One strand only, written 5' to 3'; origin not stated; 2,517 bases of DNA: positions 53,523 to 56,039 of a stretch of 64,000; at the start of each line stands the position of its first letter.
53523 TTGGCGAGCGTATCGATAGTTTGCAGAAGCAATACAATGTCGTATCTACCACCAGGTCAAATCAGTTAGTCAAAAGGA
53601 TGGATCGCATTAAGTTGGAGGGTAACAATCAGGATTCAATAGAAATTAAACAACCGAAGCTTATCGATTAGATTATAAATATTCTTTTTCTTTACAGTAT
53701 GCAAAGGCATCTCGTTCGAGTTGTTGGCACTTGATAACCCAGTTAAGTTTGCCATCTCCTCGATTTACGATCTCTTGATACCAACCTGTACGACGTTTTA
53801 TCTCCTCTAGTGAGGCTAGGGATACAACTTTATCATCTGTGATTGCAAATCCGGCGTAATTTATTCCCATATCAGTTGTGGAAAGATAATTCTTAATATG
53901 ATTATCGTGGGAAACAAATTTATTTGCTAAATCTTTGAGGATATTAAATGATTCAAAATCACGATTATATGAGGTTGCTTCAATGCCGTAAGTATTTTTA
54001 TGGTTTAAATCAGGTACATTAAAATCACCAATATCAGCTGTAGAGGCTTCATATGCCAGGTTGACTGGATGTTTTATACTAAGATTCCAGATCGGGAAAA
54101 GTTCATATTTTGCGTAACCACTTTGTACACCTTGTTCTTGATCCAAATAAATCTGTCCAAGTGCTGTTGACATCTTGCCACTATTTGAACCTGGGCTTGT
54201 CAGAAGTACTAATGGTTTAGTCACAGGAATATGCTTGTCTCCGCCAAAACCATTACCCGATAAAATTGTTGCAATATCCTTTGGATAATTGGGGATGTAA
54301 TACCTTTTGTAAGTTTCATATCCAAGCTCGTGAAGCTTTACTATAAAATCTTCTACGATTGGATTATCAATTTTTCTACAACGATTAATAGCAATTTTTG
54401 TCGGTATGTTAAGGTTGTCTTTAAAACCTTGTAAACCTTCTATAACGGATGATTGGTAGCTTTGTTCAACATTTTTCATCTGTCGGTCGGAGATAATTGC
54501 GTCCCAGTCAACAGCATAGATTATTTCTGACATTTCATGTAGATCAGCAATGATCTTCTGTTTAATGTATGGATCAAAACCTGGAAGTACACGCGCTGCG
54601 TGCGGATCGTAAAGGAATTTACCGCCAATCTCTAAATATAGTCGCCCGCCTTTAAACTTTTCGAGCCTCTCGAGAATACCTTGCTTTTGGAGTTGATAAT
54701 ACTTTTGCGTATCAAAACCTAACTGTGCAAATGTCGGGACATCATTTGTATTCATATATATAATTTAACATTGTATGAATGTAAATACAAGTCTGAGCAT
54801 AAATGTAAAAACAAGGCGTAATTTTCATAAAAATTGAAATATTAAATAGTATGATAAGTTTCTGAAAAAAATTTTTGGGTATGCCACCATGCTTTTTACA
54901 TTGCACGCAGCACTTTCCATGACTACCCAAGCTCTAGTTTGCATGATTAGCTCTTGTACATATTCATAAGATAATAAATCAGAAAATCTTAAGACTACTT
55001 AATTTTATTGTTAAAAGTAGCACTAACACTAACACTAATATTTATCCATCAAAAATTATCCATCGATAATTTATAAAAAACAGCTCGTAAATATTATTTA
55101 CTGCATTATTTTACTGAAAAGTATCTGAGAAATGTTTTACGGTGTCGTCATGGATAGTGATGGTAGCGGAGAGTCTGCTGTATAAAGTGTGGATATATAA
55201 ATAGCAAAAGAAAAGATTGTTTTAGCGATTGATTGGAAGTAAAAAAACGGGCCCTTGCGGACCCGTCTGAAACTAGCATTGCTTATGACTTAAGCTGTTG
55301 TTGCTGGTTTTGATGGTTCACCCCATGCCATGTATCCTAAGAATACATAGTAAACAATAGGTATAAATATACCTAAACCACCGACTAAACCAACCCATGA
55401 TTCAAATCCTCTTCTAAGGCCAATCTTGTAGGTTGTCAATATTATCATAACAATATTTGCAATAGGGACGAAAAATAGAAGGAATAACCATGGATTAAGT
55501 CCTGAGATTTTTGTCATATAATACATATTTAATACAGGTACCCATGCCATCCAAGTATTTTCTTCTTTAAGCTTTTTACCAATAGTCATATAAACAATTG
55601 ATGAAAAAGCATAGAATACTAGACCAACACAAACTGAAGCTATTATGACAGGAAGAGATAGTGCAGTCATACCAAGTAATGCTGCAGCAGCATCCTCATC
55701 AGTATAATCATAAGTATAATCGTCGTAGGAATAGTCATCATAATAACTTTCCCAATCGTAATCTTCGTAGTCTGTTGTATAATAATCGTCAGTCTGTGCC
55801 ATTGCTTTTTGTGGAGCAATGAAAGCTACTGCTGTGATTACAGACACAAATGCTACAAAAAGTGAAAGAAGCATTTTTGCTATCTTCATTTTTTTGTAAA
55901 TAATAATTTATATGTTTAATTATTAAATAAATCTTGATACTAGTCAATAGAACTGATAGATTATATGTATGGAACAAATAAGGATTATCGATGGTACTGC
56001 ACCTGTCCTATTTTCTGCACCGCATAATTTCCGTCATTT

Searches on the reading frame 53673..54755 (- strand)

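Call 10: search_protein_families(library=pfam, proteins=[window:53673-54755:-])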
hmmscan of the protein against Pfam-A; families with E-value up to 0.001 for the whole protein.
window:53673-54755:- (360 aa): 1 family
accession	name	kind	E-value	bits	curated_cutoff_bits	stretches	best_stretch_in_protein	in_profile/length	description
PF08903.17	DUF1846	-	2.3e-94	316.4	27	1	13-333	2-313/333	Domain of unknown function DUF1846, N-terminal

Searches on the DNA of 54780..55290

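Call 104: search_rna_families(source=window, start=54780, end=55290, threshold=evalue, max_evalue=10)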
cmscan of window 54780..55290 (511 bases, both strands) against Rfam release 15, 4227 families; matches with E-value up to 10: 3.
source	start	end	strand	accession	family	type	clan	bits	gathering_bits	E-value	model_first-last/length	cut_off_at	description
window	54817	54916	+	RF04323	Pestivirus-3UTR-SLIV-SLII-BVDV-1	Gene; sRNA;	CL00151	19.8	90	8.1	1-128/128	no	Pestivirus 3' UTR SLIV and SLII bovine viral diarrhea virus (BVDV-1)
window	54780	54818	-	RF03275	mir-2542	Gene; miRNA;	-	14.9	60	6.6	1-39/85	3'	mir-2542 microRNA precursor family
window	55204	55268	-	RF00489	ctRNA_p42d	Gene; antisense;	-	13.4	50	8.9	1-46/46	no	ctRNA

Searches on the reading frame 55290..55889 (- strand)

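Call 10: search_protein_families(library=pfam, proteins=[window:55290-55889:-])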
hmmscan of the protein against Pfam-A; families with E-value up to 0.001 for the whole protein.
window:55290-55889:- (199 aa): 1 family
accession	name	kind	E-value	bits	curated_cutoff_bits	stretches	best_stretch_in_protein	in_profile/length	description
PF18936.5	DUF5684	-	7.8e-11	42.9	27.4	1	113-187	1-73/81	Family of unknown function (DUF5684)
